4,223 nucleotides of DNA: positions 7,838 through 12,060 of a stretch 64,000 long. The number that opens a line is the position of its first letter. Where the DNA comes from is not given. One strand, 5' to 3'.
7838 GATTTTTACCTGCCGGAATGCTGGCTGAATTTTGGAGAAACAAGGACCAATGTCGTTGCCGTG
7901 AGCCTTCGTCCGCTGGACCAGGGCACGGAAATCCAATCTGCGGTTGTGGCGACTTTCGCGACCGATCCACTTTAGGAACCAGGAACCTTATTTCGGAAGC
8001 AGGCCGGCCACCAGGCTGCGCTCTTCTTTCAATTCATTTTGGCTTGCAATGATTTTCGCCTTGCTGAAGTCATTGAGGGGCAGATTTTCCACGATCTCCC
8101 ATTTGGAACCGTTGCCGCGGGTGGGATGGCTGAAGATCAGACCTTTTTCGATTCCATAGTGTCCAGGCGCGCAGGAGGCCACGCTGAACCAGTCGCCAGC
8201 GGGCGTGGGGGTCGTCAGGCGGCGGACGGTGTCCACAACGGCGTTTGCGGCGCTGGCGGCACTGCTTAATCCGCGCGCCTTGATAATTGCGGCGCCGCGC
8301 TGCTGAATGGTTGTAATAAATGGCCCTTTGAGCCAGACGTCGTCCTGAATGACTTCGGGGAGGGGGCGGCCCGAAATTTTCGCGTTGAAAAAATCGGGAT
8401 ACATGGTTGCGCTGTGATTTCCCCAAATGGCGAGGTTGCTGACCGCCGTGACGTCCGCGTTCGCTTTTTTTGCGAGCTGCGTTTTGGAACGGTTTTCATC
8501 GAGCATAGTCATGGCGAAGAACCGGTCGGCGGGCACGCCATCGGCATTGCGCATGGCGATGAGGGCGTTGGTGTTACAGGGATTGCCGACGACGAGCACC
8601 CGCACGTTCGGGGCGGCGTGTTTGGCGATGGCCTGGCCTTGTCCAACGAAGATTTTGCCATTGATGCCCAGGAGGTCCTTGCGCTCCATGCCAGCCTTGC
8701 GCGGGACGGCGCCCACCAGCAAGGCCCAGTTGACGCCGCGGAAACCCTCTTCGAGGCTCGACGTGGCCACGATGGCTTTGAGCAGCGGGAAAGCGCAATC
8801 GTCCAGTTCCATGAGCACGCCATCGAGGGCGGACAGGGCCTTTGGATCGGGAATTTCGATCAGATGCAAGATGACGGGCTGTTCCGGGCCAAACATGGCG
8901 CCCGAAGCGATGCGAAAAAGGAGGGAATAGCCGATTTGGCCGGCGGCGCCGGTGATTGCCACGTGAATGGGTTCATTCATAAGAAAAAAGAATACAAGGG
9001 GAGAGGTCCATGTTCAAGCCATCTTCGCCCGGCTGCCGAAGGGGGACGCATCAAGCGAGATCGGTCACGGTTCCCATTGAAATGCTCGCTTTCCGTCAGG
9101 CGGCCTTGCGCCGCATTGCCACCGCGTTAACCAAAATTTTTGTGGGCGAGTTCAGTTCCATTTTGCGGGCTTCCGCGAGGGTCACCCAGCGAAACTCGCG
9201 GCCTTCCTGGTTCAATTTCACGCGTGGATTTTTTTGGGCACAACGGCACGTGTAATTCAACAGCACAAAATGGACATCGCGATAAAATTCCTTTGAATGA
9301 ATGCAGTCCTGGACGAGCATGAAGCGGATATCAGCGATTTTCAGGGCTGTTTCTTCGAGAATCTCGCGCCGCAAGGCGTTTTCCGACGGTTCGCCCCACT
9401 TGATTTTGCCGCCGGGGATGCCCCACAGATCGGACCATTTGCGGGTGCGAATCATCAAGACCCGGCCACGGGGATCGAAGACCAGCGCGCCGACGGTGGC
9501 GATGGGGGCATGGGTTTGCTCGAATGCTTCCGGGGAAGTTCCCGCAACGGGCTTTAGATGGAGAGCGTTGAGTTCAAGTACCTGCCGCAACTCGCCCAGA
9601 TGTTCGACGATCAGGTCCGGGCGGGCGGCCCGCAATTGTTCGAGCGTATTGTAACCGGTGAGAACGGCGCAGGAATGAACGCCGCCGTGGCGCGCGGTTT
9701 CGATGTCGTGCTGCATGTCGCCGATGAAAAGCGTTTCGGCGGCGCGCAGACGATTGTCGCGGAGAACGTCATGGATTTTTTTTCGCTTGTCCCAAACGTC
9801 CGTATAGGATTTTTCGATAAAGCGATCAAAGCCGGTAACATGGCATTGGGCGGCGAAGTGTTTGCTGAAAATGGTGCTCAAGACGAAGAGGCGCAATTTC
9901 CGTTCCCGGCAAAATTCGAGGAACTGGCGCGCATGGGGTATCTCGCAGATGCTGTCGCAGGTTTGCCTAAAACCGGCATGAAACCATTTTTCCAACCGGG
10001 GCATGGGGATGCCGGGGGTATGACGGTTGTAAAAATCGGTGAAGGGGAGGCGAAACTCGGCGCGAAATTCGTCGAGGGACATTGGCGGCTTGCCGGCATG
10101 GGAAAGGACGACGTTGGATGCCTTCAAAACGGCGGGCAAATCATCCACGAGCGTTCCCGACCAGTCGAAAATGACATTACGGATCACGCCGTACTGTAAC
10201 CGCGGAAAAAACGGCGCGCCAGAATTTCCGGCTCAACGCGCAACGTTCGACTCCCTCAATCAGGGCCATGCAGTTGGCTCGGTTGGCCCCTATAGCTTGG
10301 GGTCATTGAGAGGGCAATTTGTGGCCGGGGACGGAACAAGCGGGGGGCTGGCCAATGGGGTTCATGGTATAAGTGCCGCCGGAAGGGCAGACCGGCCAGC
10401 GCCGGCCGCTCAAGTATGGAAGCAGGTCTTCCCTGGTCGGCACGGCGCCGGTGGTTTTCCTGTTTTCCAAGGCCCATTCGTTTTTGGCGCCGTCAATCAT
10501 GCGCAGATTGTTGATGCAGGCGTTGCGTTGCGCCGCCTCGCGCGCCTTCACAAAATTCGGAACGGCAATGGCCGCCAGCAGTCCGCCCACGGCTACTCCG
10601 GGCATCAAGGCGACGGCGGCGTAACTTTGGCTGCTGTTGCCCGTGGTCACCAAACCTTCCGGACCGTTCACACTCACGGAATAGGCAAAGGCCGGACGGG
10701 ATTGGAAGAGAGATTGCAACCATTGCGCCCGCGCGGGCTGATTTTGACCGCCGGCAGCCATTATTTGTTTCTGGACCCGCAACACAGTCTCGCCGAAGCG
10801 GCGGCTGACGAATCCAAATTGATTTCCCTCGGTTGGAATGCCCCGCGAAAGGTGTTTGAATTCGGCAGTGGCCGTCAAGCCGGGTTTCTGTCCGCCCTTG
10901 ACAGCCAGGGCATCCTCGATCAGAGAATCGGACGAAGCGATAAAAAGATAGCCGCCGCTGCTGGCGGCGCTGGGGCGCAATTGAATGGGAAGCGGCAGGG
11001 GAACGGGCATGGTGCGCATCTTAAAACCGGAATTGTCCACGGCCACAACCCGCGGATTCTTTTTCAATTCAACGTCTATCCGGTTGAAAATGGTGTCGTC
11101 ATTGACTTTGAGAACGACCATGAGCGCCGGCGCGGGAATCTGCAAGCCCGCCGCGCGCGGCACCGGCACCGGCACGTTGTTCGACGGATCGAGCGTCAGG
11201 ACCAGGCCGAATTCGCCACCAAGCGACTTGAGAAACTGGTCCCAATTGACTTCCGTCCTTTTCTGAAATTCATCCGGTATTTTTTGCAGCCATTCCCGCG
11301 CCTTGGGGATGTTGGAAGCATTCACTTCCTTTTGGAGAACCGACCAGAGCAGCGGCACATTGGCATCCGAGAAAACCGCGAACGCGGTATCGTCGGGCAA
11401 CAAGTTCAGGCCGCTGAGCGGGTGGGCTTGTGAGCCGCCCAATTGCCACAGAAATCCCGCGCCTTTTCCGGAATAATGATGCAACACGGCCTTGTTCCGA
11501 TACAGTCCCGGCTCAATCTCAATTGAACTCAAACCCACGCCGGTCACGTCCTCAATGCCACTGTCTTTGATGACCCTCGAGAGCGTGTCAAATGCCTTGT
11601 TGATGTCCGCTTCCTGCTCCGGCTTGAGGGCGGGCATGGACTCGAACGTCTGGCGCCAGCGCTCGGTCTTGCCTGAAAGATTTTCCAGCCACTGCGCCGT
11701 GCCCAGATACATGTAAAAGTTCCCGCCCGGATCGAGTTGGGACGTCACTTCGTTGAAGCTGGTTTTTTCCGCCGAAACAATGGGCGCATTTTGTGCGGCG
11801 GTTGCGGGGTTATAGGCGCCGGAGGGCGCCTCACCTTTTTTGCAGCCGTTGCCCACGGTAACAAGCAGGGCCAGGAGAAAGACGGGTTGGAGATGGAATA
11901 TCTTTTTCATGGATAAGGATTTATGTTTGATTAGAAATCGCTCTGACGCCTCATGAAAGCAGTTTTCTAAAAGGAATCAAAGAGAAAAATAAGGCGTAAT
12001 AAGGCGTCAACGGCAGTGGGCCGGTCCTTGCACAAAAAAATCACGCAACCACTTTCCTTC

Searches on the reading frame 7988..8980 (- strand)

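Call 75: search_protein_families(library=pfam, proteins=[window:7988-8980:-], max_evalue=0.00001)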
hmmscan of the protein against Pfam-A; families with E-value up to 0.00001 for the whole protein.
window:7988-8980:- (330 aa): 2 families
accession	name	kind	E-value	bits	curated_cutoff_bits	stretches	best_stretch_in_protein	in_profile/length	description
PF02866.23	Ldh_1_C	-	4e-38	131.6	22.6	1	158-320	1-166/174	lactate/malate dehydrogenase, alpha/beta C-terminal domain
PF00056.29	Ldh_1_N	-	1.4e-31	109.9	27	1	6-148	2-134/141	lactate/malate dehydrogenase, NAD binding domain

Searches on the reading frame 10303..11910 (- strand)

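Call 74: search_protein_families(library=pfam, proteins=[window:10303-11910:-], max_evalue=0.00001)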
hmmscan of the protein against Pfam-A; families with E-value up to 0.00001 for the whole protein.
window:10303-11910:- (535 aa): 1 family
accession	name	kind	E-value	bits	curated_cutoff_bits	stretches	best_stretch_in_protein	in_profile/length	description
PF11832.13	DUF3352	-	4e-07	29.5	26.8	1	168-371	297-484/536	Protein of unknown function (DUF3352)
